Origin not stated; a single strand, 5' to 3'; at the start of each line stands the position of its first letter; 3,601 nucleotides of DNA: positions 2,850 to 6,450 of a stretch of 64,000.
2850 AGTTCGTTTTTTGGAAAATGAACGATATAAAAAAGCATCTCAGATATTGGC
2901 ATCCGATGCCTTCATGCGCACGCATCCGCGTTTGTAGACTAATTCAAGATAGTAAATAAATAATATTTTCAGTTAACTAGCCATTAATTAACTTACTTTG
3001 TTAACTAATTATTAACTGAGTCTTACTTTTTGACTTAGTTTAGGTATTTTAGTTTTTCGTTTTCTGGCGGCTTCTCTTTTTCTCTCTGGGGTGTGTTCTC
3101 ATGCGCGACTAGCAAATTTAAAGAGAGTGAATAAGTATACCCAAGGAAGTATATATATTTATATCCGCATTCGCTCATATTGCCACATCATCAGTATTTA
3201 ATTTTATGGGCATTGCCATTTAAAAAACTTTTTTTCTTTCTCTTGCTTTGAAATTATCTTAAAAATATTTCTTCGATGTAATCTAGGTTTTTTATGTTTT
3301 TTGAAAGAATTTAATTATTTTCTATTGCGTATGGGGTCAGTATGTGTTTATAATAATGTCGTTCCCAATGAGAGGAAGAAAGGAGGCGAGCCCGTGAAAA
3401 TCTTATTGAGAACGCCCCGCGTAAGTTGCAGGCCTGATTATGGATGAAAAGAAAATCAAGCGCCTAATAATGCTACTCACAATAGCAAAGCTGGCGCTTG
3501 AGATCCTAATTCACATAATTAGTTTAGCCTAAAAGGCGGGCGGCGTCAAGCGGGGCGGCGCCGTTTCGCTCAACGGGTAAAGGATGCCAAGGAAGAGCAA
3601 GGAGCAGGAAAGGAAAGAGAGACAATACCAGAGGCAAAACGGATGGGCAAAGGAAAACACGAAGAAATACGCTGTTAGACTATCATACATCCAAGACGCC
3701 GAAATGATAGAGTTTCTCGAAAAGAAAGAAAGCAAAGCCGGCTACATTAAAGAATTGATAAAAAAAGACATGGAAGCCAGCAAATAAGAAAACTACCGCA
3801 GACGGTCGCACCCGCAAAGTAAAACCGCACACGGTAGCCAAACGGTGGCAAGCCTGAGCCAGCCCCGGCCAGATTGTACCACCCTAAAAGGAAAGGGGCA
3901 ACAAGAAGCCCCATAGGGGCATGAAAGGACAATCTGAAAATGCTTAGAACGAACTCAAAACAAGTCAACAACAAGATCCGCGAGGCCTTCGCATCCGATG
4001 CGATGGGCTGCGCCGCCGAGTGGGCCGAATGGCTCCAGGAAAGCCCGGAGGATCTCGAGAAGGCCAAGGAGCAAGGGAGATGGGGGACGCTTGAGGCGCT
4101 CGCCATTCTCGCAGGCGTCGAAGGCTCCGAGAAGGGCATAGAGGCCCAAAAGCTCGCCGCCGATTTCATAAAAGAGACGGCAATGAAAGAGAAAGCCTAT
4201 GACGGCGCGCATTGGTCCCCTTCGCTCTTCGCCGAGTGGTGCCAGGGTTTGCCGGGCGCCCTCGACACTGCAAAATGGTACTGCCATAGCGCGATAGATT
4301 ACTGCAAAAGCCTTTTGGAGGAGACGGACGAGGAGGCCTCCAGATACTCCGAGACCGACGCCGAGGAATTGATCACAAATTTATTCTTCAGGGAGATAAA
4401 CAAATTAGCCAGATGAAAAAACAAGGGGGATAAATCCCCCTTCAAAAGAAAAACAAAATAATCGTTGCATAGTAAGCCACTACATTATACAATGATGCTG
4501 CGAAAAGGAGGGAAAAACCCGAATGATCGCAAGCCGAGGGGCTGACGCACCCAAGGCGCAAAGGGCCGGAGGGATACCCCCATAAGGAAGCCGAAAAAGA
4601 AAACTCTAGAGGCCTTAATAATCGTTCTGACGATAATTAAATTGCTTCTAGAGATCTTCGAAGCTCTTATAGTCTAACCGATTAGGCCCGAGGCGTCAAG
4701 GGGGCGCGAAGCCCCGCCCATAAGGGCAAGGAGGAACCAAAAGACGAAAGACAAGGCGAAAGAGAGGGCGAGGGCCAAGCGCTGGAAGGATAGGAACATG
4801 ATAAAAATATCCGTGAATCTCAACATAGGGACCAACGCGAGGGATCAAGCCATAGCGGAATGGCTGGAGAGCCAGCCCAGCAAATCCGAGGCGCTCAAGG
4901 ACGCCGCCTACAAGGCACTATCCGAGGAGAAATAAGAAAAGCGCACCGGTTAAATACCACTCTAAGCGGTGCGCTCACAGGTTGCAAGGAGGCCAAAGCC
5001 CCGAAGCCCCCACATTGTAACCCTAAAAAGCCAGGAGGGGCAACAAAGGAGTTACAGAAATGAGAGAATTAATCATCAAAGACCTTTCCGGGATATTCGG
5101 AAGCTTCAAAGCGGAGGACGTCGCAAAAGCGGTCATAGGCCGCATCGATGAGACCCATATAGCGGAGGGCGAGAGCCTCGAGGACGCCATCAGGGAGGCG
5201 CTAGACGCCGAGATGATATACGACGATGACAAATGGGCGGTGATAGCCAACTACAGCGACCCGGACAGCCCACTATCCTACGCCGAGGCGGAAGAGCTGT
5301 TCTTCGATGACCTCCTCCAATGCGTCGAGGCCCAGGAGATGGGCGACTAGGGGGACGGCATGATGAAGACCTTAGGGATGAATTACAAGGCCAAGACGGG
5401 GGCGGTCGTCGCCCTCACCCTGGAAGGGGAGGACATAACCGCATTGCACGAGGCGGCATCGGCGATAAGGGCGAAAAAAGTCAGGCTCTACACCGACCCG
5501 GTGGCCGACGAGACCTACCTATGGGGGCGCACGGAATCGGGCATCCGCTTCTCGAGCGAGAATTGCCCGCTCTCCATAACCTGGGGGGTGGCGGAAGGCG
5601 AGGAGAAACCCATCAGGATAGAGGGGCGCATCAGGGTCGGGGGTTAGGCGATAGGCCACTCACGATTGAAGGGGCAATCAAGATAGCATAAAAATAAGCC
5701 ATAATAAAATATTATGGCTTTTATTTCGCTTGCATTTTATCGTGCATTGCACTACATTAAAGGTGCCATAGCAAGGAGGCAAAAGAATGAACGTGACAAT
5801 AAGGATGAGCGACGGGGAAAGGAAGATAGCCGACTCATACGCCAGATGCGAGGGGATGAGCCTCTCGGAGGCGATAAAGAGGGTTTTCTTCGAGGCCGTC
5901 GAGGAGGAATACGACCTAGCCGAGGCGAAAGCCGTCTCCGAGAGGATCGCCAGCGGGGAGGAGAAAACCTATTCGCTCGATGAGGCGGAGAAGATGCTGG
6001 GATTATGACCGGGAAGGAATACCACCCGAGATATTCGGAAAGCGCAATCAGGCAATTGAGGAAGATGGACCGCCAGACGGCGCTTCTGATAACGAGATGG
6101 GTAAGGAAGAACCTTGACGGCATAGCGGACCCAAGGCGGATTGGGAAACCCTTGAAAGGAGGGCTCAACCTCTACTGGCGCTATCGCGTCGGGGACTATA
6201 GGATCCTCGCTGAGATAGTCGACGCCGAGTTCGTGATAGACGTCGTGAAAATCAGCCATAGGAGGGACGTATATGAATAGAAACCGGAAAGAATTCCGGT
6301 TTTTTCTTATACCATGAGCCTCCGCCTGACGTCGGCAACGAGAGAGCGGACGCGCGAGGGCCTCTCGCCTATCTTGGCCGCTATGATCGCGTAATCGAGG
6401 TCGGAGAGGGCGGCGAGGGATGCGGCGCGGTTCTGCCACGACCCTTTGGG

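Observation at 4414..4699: Cassette B: diverged second copy with conserved peptide, conserved antisense promoter geometry, a dedicated minus-strand terminator, and no AUG on the peptide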

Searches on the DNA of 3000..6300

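Call 79: search_rna_families(source=window, start=3000, end=6300, threshold=evalue, max_evalue=10)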
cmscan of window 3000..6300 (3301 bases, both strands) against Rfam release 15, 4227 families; matches with E-value up to 10: 6.
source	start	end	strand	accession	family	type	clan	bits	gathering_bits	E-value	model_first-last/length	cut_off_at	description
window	5690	5800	-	RF01859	Phe_leader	Cis-reg; leader;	-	22.2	55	1.7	1-125/125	no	Phenylalanine leader peptide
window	5682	5816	-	RF00121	MicC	Gene; sRNA;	-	21.8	90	4.8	1-123/123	no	MicC RNA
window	4363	4453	+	RF02029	sraA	Gene; sRNA;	-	20.8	56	6.4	1-95/95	no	sraA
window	5681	5792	-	RF00397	SNORA14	Gene; snRNA; snoRNA; HACA-box;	-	17.1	36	7.4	1-135/135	no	Small nucleolar RNA SNORA14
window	3787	3854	-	RF01813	rdlD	Gene; antitoxin;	-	16.3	50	9.5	1-66/66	no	rdlD antitoxin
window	4025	4105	-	RF02126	GHRLOS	Gene; lncRNA;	-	13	48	7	1-70/70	no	Ghrelin opposite strand RNA conserved region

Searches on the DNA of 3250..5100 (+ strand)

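Call 10: search_dna_similar(query=window:3250-5100:+, collection=phages, mode=distant)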
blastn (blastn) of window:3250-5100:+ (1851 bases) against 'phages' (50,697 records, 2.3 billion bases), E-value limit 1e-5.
No match.

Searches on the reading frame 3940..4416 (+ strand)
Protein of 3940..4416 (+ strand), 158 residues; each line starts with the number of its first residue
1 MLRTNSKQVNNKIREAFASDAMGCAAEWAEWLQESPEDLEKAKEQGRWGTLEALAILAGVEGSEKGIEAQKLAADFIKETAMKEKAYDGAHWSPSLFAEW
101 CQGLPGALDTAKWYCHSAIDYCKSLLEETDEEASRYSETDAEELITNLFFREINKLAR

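Call 9: search_protein_families(library=pfam, proteins=[window:3940-4416:+], max_evalue=1)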
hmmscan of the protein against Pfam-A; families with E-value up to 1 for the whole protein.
window:3940-4416:+ (158 aa): 0 families

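Call 12: find_related_loci(query=window:3940-4416:+, collection=viral_contigs, flank=4000)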
Query window:3940-4416:+ (158 aa) in viral_contigs; peptide patterns used: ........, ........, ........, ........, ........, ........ (x = any residue, [..] = any of these).
6 stretches matched a pattern, but none encodes a relative of the query by tblastn (E <= 1e-3).

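Call 17: find_encoding_contigs(protein=window:3940-4416:+, flank=5000, max_places=10)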
Protein window:3940-4416:+ (158 aa): no gene with exactly this product is on record in the collection.

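Call 64: search_protein_families(library=phrogs, proteins=[window:3940-4416:+], max_evalue=1)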
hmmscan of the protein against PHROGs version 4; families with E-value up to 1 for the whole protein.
window:3940-4416:+ (158 aa): 1 family
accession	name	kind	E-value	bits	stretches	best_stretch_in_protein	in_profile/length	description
phrog_35951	-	unknown function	0.1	14.1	1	27-73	29-75/97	-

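Call 65: search_protein_families(library=padloc, proteins=[window:3940-4416:+], max_evalue=1)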
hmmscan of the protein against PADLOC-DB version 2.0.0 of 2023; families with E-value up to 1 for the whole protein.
window:3940-4416:+ (158 aa): 0 families

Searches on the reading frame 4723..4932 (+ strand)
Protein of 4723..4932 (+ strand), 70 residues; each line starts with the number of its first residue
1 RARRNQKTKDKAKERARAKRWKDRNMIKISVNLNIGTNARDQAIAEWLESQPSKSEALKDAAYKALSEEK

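Call 9: search_protein_families(library=pfam, proteins=[window:4723-4932:+], max_evalue=1)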
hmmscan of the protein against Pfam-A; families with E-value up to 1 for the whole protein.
seq(70 aa): 2 families
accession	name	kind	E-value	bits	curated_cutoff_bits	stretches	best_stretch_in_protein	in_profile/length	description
PF21739.2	DUF6866_N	-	0.097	12.8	27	1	24-67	31-74/153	Family of unknown function (DUF6866) N-terminal domain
PF22308.1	DUF6969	-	0.37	10.8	27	1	12-68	143-198/201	Domain of unknown function (DUF6969)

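Call 42: find_homologous_proteins(query=window:4747-4932:+, max_evalue=1)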
Query seq(62 aa) (62 aa): 3 proteins with E <= 1 among 3 candidates.
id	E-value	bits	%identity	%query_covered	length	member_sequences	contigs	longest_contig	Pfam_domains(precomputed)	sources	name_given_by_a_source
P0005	3.5e-30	120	100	100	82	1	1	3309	-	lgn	-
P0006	3.1e-16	76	89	73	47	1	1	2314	-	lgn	-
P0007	6.2e-15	72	87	73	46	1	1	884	-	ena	-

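Call 43: find_encoding_contigs(protein=P0005, flank=4000)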
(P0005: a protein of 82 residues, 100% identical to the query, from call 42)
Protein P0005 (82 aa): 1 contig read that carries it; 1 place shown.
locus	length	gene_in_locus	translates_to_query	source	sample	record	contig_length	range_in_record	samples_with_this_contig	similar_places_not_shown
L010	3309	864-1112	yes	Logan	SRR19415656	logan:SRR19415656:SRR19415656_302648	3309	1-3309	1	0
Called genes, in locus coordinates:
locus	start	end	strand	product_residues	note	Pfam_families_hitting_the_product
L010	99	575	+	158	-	-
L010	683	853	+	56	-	-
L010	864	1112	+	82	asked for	-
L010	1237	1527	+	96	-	-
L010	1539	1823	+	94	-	-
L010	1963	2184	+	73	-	PF19807:DUF6290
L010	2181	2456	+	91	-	PF05016:ParE_toxin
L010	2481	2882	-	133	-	-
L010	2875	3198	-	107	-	-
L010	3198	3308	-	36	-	?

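Call 44: find_encoding_contigs(protein=P0007, flank=4000)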
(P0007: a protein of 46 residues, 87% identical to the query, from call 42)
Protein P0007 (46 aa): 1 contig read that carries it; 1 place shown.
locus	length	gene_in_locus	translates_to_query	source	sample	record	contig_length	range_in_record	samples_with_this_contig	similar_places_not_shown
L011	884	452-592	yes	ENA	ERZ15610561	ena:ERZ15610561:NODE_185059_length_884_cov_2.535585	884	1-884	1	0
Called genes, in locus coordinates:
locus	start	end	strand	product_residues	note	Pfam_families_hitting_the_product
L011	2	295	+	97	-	?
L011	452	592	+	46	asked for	-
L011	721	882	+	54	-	?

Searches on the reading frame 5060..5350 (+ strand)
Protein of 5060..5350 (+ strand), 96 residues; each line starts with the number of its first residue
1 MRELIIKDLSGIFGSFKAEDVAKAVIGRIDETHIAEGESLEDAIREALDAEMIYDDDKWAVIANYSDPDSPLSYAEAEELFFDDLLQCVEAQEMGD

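Call 9: search_protein_families(library=pfam, proteins=[window:5060-5350:+], max_evalue=1)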
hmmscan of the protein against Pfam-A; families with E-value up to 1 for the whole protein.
window:5060-5350:+ (96 aa): 2 families
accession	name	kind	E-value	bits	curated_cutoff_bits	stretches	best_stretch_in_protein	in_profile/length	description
PF07499.19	RuvA_C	-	0.011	16.6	24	1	20-48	18-43/47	RuvA, C-terminal domain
PF01402.27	RHH_1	-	0.11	12.9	20.5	1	25-49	10-34/39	Ribbon-helix-helix protein, copG family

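Call 64: search_protein_families(library=phrogs, proteins=[window:5060-5350:+], max_evalue=1)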
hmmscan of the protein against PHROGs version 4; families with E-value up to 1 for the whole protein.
window:5060-5350:+ (96 aa): 1 family
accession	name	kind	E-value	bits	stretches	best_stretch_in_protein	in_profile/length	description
phrog_2568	-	moron, auxiliary metabolic gene and host takeover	0.063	14.3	1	25-64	19-59/161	ocr-like anti-restriction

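Call 65: search_protein_families(library=padloc, proteins=[window:5060-5350:+], max_evalue=1)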
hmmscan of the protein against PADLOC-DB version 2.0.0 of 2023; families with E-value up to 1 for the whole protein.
window:5060-5350:+ (96 aa): 0 families
